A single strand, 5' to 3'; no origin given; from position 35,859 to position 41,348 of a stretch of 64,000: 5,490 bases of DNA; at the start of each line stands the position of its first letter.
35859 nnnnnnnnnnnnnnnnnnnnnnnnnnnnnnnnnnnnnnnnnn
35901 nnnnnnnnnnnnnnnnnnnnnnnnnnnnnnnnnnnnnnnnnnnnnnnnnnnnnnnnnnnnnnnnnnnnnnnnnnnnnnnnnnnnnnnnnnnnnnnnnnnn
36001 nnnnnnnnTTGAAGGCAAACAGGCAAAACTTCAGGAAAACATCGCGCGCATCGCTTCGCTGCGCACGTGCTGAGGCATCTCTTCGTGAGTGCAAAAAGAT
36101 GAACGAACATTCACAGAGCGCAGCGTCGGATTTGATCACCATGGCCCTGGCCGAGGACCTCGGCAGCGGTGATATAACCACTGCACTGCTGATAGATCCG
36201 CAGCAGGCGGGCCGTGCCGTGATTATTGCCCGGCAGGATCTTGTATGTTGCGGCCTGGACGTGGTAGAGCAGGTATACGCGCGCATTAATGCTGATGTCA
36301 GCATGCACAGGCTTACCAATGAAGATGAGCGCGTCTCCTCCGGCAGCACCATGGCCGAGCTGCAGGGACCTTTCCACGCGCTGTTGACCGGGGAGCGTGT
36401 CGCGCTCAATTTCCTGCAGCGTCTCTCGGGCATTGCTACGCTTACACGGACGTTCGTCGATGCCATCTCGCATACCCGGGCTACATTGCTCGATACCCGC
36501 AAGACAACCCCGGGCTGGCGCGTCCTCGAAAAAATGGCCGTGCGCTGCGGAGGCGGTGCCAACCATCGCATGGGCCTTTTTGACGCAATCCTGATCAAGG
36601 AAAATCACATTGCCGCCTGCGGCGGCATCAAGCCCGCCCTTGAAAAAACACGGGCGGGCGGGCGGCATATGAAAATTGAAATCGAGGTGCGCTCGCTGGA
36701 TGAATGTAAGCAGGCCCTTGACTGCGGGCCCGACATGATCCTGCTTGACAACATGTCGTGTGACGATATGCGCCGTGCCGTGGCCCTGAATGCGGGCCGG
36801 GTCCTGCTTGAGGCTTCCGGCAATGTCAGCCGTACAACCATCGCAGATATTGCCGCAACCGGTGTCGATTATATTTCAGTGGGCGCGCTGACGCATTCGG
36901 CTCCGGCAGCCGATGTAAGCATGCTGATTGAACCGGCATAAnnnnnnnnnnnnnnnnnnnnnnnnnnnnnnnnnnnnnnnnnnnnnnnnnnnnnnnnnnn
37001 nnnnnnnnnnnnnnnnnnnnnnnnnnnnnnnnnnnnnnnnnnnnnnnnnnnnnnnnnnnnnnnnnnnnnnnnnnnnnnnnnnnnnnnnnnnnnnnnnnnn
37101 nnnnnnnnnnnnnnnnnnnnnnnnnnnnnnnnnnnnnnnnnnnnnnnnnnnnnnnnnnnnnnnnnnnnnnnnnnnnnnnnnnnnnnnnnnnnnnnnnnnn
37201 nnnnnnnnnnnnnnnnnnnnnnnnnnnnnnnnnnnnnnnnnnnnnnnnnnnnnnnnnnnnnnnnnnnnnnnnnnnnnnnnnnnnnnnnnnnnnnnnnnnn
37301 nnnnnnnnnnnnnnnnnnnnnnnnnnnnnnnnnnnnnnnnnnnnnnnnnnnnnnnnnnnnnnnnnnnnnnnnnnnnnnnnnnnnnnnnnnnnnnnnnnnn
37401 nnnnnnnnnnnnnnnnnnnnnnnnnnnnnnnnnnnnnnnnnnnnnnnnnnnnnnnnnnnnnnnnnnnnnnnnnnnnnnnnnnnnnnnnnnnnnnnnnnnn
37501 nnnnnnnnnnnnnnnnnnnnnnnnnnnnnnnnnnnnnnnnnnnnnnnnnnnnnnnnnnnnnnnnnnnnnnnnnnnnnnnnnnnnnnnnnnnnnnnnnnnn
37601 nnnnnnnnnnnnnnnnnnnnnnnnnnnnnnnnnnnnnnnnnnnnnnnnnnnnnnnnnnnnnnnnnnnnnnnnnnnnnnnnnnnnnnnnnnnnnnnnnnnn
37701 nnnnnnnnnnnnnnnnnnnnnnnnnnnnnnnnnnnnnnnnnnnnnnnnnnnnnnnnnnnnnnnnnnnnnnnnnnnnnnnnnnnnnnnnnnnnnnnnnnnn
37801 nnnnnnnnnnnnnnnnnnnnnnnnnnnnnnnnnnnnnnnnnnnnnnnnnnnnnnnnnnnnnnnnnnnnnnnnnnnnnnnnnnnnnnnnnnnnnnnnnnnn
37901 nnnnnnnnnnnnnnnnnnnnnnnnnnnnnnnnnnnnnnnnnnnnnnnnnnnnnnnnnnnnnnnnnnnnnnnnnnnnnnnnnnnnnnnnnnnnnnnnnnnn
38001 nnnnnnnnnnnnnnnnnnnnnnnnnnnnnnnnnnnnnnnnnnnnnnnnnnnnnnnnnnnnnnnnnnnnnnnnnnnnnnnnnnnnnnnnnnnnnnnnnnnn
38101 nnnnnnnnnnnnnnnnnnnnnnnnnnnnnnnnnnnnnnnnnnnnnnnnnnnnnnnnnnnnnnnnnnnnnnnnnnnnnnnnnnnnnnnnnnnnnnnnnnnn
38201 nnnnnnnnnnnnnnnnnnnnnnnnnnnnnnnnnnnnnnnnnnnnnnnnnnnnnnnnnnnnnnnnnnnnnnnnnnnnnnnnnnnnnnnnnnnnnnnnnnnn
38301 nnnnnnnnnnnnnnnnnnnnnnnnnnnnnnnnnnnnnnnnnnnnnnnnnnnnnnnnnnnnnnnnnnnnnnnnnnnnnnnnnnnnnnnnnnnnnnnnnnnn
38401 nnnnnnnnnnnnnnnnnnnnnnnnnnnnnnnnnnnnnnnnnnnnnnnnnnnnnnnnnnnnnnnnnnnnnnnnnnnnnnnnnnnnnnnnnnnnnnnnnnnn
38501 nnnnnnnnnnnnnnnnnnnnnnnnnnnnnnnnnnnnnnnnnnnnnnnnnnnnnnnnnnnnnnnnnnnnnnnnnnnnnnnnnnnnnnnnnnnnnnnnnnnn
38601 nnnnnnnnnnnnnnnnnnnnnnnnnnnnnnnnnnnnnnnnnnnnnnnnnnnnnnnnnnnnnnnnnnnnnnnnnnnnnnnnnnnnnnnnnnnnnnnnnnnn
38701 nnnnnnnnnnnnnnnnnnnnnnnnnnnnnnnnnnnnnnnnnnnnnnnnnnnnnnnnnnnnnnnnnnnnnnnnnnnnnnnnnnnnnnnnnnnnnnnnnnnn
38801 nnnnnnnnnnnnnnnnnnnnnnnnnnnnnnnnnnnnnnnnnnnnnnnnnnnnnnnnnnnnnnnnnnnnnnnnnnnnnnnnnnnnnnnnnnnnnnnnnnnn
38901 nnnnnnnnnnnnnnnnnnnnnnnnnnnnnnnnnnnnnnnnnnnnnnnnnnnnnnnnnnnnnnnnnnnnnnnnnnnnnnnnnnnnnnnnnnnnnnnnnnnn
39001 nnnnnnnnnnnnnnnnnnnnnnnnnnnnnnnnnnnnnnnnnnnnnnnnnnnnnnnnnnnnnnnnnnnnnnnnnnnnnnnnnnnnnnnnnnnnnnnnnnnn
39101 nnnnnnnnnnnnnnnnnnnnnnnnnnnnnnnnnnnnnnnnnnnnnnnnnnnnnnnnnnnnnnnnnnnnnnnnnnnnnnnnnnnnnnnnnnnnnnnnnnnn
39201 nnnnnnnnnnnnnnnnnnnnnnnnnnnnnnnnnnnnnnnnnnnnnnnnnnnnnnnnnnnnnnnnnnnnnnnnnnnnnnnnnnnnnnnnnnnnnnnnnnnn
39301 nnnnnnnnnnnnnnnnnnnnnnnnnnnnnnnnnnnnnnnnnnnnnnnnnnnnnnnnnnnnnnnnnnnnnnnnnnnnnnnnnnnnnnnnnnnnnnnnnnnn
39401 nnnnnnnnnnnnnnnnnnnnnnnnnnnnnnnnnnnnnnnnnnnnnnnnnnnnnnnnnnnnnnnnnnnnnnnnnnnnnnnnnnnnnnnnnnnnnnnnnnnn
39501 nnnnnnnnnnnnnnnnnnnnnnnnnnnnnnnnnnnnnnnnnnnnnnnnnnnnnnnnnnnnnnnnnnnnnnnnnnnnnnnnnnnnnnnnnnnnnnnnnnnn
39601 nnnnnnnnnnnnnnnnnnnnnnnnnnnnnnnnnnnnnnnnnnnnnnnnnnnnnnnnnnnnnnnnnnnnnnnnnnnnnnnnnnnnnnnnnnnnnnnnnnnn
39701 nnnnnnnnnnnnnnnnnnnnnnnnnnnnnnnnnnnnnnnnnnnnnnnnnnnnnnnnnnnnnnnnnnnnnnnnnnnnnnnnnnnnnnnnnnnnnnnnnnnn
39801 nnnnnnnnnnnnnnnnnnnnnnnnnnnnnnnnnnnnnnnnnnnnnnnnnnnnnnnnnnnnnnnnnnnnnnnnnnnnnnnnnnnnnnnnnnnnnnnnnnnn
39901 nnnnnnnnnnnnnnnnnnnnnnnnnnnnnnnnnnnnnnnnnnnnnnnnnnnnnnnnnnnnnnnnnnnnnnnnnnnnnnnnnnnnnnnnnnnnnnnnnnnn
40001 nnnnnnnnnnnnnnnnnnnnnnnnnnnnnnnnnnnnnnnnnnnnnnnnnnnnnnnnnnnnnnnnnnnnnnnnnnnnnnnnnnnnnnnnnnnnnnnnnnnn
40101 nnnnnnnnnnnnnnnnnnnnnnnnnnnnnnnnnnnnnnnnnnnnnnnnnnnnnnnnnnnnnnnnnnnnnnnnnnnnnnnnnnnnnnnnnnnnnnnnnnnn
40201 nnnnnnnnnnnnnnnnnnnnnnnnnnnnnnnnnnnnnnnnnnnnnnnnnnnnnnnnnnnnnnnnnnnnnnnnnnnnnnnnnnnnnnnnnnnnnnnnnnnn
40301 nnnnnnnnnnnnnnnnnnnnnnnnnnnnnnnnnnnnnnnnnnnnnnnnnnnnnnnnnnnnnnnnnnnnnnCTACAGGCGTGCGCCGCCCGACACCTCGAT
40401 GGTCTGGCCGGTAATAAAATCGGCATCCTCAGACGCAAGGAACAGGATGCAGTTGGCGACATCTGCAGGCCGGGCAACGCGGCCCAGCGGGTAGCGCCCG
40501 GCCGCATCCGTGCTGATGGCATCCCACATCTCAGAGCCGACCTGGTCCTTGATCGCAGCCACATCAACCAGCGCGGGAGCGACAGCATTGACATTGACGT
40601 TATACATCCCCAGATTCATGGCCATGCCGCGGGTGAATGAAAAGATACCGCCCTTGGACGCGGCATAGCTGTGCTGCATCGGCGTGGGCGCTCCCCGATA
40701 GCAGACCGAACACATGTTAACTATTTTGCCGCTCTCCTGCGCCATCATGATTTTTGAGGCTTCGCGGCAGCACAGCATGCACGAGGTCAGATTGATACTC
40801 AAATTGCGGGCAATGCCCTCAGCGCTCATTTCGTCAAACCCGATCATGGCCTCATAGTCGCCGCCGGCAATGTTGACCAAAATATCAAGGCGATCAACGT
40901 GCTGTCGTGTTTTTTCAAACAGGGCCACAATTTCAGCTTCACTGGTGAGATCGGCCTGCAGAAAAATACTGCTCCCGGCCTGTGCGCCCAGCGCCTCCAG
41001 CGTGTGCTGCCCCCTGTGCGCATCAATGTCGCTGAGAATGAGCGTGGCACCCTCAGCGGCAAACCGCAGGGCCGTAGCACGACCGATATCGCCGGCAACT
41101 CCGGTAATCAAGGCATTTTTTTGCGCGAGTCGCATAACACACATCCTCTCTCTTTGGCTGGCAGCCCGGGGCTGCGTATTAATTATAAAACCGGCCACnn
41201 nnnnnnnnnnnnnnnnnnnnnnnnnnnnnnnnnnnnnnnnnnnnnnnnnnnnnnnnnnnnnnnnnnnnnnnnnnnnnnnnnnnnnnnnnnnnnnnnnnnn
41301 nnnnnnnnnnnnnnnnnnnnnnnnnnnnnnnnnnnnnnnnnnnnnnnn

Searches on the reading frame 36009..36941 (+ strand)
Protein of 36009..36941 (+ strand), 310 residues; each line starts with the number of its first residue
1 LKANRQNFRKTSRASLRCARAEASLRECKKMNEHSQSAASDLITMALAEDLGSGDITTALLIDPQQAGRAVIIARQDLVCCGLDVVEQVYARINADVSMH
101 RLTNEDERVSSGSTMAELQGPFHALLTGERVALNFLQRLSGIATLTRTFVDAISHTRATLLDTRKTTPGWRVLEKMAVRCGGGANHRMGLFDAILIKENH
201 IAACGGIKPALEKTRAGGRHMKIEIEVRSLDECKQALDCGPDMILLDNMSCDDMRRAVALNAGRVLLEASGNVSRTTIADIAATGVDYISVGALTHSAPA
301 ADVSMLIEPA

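Call 72: search_protein_families(library=pfam, proteins=[window:36009-36941:+], max_evalue=0.00001)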
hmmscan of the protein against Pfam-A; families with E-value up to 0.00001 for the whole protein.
window:36009-36941:+ (310 aa): 2 families
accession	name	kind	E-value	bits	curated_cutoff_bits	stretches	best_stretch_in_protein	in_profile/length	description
PF01729.25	QRPTase_C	-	3.4e-59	199.8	23.1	1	142-305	1-168/169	Quinolinate phosphoribosyl transferase, C-terminal domain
PF02749.22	QRPTase_N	-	4.9e-19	68.8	27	1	55-140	1-82/82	Quinolinate phosphoribosyl transferase, N-terminal domain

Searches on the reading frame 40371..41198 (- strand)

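Call 71: search_protein_families(library=pfam, proteins=[window:40371-41198:-], max_evalue=0.00001)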
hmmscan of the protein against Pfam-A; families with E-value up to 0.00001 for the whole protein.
window:40371-41198:- (275 aa): 2 families
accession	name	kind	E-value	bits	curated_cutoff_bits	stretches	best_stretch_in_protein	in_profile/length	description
PF13561.12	adh_short_C2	-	1.5e-55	188.8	27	1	33-273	1-235/236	Enoyl-(Acyl carrier protein) reductase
PF00106.31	adh_short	-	3.4e-46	157.7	26.6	1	27-216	1-187/195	short chain dehydrogenase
